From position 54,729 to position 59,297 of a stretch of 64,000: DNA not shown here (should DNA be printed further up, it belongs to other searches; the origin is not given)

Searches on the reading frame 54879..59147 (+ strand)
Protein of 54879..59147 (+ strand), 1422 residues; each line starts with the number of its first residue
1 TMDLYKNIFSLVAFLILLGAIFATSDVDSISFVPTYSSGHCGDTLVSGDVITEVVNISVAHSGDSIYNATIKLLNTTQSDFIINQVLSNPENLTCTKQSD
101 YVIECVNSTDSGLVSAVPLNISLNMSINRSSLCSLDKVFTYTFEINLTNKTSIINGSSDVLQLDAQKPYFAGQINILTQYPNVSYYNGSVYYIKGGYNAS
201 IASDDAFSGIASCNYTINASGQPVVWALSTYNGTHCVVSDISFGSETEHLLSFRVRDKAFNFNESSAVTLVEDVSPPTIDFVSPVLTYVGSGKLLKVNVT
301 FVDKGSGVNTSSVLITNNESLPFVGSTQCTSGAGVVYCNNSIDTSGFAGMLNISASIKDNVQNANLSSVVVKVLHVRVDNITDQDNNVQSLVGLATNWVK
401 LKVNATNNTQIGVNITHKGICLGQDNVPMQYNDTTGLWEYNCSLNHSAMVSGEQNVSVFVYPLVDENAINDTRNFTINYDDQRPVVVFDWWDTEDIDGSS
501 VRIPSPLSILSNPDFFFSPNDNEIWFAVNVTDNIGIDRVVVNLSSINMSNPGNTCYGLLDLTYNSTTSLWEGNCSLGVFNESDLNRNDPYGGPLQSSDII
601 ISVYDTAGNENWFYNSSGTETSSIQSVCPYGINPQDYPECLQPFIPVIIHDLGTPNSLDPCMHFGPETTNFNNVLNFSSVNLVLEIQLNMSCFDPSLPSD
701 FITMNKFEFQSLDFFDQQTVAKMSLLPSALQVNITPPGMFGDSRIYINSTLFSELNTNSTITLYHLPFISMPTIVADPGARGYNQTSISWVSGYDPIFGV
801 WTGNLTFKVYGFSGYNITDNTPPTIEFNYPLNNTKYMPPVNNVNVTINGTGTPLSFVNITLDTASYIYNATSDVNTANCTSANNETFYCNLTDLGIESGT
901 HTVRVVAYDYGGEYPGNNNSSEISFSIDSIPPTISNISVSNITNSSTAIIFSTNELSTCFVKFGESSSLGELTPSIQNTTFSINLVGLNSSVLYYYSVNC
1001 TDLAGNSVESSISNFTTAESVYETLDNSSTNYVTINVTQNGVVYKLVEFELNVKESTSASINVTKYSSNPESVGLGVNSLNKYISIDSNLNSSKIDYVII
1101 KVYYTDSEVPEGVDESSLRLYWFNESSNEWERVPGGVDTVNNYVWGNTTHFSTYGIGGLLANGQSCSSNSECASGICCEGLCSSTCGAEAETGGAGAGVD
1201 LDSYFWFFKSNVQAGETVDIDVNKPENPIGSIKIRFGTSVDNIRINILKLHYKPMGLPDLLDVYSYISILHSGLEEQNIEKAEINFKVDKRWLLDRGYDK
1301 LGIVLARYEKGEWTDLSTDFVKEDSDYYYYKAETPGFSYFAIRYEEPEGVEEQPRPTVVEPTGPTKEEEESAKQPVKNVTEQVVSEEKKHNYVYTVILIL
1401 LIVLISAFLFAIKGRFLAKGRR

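Call 86: search_protein_families(library=pfam, proteins=[window:54879-59147:+], max_evalue=0.01)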
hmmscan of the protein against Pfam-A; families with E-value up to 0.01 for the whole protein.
window:54879-59147:+ (1422 aa): 1 family
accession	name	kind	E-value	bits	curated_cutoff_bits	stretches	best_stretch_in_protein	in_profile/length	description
PF17557.7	Conotoxin_I2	-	0.0062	17.1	27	0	1162-1187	4-29/38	I2-superfamily conotoxins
